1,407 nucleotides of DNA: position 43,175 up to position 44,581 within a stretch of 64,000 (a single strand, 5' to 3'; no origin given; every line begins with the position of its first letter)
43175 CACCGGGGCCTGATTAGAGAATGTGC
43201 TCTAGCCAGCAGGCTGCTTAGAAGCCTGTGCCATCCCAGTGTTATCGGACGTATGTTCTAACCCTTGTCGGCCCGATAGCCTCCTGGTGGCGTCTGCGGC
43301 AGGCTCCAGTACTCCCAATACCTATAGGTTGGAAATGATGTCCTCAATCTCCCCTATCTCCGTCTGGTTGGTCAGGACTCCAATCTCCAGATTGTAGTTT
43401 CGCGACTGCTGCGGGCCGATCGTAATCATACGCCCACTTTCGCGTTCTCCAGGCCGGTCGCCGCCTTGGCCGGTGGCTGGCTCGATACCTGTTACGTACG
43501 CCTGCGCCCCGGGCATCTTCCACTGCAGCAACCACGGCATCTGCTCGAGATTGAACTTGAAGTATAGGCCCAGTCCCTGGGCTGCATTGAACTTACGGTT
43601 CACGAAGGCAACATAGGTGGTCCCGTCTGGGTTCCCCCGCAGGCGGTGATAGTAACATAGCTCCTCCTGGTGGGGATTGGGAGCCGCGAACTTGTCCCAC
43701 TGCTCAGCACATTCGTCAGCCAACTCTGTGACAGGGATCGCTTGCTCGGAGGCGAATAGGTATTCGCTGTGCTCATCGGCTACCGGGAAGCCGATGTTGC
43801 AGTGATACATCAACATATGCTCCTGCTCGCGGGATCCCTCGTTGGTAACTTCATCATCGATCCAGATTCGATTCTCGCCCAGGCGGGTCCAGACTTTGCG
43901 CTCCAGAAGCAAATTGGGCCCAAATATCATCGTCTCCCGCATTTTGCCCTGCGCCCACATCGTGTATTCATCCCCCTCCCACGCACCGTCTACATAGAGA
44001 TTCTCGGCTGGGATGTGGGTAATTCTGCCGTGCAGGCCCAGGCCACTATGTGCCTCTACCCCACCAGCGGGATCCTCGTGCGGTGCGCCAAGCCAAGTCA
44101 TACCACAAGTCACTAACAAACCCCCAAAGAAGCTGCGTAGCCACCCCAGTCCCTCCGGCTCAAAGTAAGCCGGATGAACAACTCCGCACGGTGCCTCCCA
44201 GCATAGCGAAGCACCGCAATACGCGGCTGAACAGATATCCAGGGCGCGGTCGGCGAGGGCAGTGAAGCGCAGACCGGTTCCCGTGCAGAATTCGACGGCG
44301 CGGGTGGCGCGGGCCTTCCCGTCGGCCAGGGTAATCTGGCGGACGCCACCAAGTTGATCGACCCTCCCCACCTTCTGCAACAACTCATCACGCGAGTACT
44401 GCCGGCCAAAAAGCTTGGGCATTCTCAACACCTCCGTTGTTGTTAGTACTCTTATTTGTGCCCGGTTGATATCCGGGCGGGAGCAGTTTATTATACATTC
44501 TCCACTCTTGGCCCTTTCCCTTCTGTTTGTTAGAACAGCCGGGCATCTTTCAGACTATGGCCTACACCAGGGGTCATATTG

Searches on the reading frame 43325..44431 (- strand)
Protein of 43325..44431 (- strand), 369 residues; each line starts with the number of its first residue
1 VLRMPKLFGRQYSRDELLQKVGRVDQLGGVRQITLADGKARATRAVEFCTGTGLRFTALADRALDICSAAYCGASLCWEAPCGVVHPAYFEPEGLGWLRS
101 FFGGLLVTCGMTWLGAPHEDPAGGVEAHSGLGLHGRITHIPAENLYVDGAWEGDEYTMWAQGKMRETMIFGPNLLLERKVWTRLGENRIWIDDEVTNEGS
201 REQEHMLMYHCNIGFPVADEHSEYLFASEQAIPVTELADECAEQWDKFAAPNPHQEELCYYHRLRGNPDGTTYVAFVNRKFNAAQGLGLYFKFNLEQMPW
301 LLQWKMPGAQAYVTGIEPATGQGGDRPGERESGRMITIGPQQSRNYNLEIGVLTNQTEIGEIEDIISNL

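Call 20: search_protein_families(library=pfam, proteins=[window:43325-44431:-], max_evalue=0.001)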
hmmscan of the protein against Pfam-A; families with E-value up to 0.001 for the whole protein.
window:43325-44431:- (369 aa): 1 family
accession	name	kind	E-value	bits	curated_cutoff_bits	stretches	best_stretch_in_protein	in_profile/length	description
PF14486.12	DUF4432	-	3e-95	319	32.5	1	41-352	2-304/304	Domain of unknown function (DUF4432)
